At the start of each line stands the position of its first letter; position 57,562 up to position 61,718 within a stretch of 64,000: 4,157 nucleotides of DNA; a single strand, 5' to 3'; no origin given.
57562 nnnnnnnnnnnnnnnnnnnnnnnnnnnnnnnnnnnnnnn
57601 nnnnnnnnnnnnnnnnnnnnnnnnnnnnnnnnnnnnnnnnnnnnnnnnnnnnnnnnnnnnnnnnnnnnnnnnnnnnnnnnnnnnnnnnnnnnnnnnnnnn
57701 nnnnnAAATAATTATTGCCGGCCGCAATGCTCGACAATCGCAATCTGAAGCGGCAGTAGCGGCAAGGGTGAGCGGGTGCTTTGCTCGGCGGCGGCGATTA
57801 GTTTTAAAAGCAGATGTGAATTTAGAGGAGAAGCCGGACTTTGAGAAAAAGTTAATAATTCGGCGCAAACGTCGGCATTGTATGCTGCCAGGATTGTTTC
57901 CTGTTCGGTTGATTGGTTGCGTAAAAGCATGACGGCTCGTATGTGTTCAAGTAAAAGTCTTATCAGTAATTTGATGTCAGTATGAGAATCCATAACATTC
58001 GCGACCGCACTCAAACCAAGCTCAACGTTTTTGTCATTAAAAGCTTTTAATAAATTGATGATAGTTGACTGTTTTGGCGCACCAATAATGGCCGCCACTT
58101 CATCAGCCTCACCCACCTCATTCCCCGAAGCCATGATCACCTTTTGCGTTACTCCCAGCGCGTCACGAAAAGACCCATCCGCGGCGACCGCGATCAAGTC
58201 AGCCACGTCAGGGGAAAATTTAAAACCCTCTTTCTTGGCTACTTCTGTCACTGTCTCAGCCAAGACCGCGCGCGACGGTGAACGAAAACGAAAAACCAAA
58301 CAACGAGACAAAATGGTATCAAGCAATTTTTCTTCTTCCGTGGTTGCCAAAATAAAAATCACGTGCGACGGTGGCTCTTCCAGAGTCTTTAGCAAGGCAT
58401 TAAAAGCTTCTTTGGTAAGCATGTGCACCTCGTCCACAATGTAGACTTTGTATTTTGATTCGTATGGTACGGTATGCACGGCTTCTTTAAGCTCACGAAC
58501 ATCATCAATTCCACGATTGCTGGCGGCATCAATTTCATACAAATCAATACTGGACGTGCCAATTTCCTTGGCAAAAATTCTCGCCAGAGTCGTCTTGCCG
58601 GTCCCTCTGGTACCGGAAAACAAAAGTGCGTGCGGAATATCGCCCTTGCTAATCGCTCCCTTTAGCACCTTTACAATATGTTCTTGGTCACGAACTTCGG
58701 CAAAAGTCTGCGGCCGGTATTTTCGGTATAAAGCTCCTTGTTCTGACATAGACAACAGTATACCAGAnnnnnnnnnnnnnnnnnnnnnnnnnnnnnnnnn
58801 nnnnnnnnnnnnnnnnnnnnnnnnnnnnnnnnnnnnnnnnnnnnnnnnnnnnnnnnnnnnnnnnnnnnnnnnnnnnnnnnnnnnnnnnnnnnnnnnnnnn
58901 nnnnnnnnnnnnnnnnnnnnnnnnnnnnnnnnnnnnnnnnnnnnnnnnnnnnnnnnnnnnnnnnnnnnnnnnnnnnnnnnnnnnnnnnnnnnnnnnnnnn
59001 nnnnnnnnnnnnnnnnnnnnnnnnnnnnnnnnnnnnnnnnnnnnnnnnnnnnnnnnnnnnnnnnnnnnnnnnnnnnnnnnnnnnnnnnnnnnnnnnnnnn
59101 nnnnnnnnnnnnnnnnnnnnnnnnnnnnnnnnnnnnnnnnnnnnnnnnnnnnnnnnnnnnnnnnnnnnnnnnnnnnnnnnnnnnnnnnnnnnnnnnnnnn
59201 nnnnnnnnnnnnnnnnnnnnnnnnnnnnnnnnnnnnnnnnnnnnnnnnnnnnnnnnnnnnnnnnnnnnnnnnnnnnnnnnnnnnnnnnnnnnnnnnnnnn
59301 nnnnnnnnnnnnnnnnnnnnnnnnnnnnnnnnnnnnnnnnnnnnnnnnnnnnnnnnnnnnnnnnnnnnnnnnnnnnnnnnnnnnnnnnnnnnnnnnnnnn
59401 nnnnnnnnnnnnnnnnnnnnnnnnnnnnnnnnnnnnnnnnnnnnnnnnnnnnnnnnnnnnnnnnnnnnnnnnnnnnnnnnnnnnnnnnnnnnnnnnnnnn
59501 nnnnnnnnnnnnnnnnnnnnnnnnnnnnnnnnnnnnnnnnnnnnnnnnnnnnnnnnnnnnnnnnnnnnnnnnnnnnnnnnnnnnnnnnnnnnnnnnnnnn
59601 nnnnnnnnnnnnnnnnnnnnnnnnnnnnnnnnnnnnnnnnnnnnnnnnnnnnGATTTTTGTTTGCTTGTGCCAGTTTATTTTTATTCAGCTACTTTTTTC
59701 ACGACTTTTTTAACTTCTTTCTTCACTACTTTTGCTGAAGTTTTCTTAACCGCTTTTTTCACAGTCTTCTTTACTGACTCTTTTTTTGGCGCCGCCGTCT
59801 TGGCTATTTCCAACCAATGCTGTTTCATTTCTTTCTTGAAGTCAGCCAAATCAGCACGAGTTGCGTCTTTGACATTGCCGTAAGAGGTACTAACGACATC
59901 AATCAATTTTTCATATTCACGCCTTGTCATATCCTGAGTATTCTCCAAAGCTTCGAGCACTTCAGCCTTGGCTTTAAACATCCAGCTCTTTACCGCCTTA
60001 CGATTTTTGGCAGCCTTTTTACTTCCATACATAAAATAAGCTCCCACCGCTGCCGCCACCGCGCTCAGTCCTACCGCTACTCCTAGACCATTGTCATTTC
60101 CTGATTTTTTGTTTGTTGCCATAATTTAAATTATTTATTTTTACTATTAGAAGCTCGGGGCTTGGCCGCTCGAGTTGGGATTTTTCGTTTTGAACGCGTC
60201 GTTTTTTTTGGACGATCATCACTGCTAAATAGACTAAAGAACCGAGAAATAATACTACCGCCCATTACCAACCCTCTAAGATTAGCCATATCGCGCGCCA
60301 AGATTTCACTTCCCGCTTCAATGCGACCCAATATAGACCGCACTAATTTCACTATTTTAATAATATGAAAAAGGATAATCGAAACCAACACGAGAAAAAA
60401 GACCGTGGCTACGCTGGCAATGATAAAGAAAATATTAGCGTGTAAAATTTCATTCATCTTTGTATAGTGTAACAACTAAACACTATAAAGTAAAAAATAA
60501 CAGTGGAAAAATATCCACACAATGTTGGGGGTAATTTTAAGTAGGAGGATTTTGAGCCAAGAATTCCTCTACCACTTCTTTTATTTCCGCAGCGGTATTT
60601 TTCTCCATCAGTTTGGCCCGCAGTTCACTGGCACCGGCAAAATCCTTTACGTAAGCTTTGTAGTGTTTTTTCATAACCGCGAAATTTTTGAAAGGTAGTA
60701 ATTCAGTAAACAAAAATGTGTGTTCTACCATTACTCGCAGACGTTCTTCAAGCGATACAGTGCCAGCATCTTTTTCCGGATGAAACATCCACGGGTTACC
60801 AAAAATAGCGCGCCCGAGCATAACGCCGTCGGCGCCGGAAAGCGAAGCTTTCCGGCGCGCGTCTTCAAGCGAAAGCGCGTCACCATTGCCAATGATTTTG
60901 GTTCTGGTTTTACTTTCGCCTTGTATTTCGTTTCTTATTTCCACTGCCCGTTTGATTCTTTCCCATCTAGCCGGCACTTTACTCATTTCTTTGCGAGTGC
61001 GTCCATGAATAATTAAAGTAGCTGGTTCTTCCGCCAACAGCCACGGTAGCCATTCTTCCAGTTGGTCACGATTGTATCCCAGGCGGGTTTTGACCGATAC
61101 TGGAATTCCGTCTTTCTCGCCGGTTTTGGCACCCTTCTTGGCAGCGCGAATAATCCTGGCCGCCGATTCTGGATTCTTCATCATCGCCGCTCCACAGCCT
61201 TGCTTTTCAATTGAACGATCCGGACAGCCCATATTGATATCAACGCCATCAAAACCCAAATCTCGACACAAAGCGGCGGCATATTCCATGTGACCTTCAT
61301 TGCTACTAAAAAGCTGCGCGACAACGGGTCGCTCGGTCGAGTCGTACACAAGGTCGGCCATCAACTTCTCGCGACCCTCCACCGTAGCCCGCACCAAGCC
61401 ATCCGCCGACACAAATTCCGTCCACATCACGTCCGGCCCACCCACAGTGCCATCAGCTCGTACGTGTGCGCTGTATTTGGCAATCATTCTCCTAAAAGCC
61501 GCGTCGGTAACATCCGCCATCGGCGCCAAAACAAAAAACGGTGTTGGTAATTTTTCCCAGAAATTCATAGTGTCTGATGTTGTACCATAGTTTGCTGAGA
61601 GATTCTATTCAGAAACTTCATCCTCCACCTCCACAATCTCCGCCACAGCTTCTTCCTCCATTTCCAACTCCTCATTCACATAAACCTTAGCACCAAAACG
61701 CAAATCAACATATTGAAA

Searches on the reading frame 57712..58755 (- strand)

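Call 67: search_protein_families(library=pfam, proteins=[window:57712-58755:-], max_evalue=0.00001)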
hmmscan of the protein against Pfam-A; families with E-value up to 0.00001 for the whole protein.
window:57712-58755:- (347 aa): 7 families
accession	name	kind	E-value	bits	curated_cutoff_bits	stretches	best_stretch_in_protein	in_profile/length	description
PF13177.12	DNA_pol3_delta2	-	1.6e-36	126.2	27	1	80-159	80-159/161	DNA polymerase III, delta subunit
PF00004.35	AAA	-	7e-15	56.1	21.2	1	44-154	1-125/131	ATPase family associated with various cellular activities (AAA)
PF05496.18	RuvB_N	-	4.5e-08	33.4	27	1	14-127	2-110/159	Holliday junction DNA helicase RuvB P-loop domain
PF13401.12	AAA_22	-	2.1e-07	31.7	27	0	98-141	80-125/130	AAA domain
PF22608.2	DNAX_ATPase_lid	-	4.5e-07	30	27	1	167-209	4-46/49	DNA polymerase III clamp loader subunit, ATPase lid domain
PF13173.12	AAA_14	-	5.3e-07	30.1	27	1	43-137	4-96/129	AAA domain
PF06068.19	TIP49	-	4.1e-06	26.7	23.8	0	104-139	277-311/347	TIP49 P-loop domain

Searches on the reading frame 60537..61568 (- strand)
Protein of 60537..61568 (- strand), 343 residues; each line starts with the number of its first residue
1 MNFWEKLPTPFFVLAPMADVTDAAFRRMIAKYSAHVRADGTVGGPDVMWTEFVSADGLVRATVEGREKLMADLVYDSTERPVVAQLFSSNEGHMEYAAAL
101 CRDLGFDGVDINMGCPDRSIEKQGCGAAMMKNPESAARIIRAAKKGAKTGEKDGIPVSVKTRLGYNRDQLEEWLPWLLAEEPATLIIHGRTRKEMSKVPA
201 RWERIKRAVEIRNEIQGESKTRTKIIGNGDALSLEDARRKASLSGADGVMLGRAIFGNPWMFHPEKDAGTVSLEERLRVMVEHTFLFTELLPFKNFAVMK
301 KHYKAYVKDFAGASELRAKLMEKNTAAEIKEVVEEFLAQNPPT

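Call 67: search_protein_families(library=pfam, proteins=[window:60537-61568:-], max_evalue=0.00001)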
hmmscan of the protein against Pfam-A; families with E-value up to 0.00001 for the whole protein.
window:60537-61568:- (343 aa): 1 family
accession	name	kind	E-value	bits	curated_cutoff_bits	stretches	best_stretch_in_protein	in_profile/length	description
PF01207.24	Dus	-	4e-57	194.1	20.4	1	14-335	2-305/311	Dihydrouridine synthase (Dus)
